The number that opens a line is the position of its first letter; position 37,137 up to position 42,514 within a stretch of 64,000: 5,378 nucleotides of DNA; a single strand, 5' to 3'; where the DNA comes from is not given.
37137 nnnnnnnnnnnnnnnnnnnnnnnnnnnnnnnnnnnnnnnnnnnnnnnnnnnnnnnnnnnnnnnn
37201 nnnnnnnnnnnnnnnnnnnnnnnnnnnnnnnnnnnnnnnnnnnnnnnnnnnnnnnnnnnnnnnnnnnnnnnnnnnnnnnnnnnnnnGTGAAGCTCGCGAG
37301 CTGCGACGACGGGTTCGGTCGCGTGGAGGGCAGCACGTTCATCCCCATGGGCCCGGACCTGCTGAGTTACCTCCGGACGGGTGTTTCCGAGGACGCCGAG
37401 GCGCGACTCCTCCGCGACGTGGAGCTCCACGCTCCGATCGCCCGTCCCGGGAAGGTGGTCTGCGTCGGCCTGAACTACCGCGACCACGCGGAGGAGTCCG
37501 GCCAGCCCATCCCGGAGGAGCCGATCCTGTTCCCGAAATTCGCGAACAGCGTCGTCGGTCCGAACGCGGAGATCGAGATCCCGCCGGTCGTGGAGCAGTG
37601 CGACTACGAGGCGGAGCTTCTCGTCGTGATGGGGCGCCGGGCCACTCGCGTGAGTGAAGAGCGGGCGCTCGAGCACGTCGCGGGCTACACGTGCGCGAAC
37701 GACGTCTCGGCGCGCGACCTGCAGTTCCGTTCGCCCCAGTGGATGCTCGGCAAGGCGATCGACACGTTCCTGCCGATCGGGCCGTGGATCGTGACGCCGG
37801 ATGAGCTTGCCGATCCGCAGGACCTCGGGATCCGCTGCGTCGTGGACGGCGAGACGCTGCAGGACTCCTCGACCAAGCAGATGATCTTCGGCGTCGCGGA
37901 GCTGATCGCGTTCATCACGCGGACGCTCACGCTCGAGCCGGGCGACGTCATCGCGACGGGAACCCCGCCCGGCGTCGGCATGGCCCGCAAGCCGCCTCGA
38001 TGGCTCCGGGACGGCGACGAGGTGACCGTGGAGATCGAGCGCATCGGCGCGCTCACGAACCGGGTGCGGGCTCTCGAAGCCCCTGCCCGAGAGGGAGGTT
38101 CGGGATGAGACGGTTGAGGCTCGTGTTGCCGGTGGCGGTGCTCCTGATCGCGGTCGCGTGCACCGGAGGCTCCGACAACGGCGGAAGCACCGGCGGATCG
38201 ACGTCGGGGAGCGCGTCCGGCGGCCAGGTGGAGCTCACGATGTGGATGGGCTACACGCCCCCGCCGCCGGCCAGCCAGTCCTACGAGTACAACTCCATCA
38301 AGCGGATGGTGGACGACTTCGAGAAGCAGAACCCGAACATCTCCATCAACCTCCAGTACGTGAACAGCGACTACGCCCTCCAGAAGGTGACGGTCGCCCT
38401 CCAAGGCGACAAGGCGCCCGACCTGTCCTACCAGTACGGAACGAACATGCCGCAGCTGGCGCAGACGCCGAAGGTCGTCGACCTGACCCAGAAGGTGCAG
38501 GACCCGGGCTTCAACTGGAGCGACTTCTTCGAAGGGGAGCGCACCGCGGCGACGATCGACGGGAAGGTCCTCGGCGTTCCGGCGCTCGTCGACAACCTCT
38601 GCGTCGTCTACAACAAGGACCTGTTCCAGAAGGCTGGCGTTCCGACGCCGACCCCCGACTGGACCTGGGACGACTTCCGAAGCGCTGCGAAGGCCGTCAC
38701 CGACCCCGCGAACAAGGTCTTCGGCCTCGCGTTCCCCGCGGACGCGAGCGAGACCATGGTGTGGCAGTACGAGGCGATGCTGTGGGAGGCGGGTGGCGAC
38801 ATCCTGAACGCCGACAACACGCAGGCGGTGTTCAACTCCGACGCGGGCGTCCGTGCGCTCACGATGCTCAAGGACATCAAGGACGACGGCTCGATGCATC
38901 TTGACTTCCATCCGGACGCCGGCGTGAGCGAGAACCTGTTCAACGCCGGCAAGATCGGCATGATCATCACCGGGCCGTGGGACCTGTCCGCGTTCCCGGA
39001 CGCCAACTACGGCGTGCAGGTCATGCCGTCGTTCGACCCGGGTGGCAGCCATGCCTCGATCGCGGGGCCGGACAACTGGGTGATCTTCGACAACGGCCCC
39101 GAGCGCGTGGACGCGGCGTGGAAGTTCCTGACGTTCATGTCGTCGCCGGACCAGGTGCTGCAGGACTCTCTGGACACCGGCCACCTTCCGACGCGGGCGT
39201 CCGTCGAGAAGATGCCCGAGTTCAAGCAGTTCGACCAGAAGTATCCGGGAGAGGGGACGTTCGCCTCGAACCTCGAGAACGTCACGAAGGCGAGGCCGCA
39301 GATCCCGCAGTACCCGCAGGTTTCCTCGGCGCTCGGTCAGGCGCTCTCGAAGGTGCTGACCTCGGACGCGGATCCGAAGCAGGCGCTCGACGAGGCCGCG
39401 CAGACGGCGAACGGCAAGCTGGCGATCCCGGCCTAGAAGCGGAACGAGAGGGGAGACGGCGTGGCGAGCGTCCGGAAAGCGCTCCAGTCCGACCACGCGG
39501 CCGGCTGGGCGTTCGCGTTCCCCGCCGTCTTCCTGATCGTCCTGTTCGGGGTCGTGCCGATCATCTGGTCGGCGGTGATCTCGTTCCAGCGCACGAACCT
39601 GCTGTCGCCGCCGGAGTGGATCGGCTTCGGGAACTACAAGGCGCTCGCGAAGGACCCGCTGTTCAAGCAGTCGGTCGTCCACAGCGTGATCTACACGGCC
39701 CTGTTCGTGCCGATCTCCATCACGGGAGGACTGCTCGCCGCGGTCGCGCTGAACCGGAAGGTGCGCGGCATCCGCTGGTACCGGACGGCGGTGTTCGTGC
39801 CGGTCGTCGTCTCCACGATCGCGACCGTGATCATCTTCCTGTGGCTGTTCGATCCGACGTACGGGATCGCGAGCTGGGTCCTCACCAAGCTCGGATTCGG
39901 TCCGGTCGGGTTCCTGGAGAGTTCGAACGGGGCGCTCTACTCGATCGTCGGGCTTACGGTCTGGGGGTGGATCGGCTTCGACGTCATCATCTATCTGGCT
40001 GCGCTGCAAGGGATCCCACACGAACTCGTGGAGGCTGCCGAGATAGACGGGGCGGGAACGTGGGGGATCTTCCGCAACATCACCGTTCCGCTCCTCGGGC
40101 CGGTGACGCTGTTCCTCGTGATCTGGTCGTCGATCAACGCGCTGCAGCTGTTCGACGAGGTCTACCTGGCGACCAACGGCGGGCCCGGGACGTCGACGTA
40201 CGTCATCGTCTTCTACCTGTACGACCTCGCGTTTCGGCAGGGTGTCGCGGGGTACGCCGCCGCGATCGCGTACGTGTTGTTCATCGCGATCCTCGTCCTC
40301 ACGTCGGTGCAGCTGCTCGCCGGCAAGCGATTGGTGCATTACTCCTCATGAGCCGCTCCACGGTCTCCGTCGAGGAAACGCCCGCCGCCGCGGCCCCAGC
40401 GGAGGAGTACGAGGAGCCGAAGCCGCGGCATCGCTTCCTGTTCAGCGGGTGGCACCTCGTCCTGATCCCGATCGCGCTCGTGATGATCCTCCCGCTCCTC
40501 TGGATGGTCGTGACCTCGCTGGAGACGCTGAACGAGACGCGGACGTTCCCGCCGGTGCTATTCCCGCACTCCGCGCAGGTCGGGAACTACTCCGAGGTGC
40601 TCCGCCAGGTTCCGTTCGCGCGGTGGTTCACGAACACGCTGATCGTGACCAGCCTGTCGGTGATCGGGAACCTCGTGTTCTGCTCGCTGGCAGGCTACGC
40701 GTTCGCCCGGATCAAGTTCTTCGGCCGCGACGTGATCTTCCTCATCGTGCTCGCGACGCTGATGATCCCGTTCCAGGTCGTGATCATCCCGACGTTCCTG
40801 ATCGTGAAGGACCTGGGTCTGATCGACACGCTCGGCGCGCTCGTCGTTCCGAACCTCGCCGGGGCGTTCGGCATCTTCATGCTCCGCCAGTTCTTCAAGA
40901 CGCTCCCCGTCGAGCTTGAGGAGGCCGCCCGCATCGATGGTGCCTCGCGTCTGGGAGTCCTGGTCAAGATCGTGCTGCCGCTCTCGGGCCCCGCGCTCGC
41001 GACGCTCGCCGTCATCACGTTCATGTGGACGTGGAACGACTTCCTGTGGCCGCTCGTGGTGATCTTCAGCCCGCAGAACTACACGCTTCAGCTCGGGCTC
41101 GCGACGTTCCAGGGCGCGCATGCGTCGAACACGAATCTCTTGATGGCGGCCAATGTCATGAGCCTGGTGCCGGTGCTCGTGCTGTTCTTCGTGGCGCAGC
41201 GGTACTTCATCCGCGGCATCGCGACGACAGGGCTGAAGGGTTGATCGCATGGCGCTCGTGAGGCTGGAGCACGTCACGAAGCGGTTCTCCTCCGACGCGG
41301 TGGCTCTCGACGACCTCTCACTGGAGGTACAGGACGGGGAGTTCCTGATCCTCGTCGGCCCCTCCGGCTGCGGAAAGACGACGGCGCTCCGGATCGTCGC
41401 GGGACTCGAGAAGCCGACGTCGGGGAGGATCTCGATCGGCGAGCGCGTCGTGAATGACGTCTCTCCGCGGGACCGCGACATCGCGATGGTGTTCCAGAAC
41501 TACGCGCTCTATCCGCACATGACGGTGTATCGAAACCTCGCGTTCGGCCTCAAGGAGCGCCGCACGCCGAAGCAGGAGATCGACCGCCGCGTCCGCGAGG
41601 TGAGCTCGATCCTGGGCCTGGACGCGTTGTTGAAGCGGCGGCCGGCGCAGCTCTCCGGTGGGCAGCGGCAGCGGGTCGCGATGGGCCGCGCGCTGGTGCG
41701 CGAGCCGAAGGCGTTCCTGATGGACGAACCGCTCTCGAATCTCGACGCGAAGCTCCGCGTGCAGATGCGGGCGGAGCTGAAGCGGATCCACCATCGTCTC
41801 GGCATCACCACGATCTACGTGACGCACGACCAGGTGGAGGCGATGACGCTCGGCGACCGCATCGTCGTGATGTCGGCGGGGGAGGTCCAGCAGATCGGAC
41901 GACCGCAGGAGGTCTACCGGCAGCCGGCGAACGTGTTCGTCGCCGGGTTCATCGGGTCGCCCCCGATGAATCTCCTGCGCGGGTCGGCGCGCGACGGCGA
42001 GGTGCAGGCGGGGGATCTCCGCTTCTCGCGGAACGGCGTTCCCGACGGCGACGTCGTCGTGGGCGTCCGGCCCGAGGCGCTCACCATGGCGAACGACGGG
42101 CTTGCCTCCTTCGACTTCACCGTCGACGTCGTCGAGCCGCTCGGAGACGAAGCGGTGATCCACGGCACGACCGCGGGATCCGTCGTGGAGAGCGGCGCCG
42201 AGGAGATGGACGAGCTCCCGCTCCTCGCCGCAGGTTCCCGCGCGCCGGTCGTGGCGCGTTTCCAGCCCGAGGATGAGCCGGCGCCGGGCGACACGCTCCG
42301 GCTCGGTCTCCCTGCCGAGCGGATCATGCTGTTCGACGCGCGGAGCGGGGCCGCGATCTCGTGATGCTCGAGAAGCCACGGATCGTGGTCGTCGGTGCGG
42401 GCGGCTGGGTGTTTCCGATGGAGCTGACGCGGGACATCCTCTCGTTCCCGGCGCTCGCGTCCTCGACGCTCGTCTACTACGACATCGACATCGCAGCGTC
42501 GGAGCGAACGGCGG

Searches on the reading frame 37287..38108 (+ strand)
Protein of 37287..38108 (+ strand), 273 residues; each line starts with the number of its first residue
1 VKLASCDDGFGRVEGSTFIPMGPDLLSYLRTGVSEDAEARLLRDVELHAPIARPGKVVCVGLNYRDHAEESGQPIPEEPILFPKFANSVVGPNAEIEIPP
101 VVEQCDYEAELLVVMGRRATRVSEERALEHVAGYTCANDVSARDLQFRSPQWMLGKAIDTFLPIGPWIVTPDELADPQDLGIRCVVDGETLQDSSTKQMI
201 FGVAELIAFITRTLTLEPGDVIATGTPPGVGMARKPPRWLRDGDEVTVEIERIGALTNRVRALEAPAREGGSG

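Call 39: search_protein_families(library=pfam, proteins=[window:37287-38108:+])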
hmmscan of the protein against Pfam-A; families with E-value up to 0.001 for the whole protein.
window:37287-38108:+ (273 aa): 1 family
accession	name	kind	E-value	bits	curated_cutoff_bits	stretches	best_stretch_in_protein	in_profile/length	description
PF01557.24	FAA_hydrolase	-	1.1e-80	270.8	23.9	1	56-261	1-214/214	Fumarylacetoacetate (FAA) hydrolase C-terminal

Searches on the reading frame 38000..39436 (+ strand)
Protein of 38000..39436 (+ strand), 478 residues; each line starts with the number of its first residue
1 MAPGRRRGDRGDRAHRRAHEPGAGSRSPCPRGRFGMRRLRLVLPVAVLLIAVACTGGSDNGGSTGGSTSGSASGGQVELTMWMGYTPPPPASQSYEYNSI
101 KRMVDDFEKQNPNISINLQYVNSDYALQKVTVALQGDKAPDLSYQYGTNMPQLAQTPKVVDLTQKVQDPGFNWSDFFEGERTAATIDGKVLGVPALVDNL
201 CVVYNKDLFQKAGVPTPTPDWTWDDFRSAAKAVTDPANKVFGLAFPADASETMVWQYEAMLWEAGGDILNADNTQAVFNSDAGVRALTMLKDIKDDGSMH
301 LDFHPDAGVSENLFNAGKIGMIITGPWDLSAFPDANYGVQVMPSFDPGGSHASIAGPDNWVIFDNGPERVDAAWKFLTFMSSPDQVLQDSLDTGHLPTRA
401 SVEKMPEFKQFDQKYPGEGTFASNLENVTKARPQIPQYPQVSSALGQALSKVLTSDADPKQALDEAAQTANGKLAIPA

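Call 39: search_protein_families(library=pfam, proteins=[window:38000-39436:+])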
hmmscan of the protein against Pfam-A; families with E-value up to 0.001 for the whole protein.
window:38000-39436:+ (478 aa): 2 families
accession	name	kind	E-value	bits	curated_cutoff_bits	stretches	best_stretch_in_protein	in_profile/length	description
PF13416.11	SBP_bac_8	-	2.5e-44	152.6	27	1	103-410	2-273/279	Bacterial extracellular solute-binding protein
PF01547.30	SBP_bac_1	-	1.7e-43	150.2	26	1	96-385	6-305/307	Bacterial extracellular solute-binding protein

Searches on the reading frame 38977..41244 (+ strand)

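Call 7: search_protein_families(library=pfam, proteins=[window:38977-41244:+])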
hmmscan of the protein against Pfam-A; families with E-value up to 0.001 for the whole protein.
window:38977-41244:+ (755 aa): 1 family
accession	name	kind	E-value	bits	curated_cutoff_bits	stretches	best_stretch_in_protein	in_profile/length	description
PF00528.27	BPD_transp_1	-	6.2e-20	72.1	26.4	1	571-748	3-182/184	Binding-protein-dependent transport system inner membrane component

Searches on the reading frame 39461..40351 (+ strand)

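Call 39: search_protein_families(library=pfam, proteins=[window:39461-40351:+])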
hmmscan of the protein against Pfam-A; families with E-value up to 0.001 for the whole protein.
window:39461-40351:+ (296 aa): 1 family
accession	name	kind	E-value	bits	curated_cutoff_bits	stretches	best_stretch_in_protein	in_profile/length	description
PF00528.27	BPD_transp_1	-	8.2e-20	71.7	26.4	1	87-286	2-178/184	Binding-protein-dependent transport system inner membrane component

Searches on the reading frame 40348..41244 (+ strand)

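Call 39: search_protein_families(library=pfam, proteins=[window:40348-41244:+])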
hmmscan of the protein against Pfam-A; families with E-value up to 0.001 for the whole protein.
window:40348-41244:+ (298 aa): 1 family
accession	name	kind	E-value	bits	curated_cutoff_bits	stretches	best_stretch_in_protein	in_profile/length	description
PF00528.27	BPD_transp_1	-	1.4e-20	74.3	26.4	1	114-291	3-182/184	Binding-protein-dependent transport system inner membrane component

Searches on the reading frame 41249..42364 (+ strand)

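Call 7: search_protein_families(library=pfam, proteins=[window:41249-42364:+])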
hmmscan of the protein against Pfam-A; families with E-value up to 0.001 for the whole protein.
window:41249-42364:+ (371 aa): 6 families
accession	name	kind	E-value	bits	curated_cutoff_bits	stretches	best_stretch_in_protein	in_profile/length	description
PF00005.33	ABC_tran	-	2.2e-33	116.2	25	1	20-162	1-136/137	ABC transporter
PF08402.16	TOBE_2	-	2.1e-09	37.8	21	1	271-311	1-41/76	TOBE domain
PF17912.7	OB_MalK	-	5e-07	30.9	27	1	236-278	1-53/53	MalK OB fold domain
PF17850.7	CysA_C_terminal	-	1.8e-05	25.7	29.7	1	241-278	1-41/43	CysA C-terminal regulatory domain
PF03215.21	Rad17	-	2.6e-05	24.7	23.8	1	19-55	34-70/186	Rad17 P-loop domain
PF13304.12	AAA_21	-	0.00027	21.5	27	0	33-56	2-34/304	AAA domain, putative AbiEii toxin, Type IV TA system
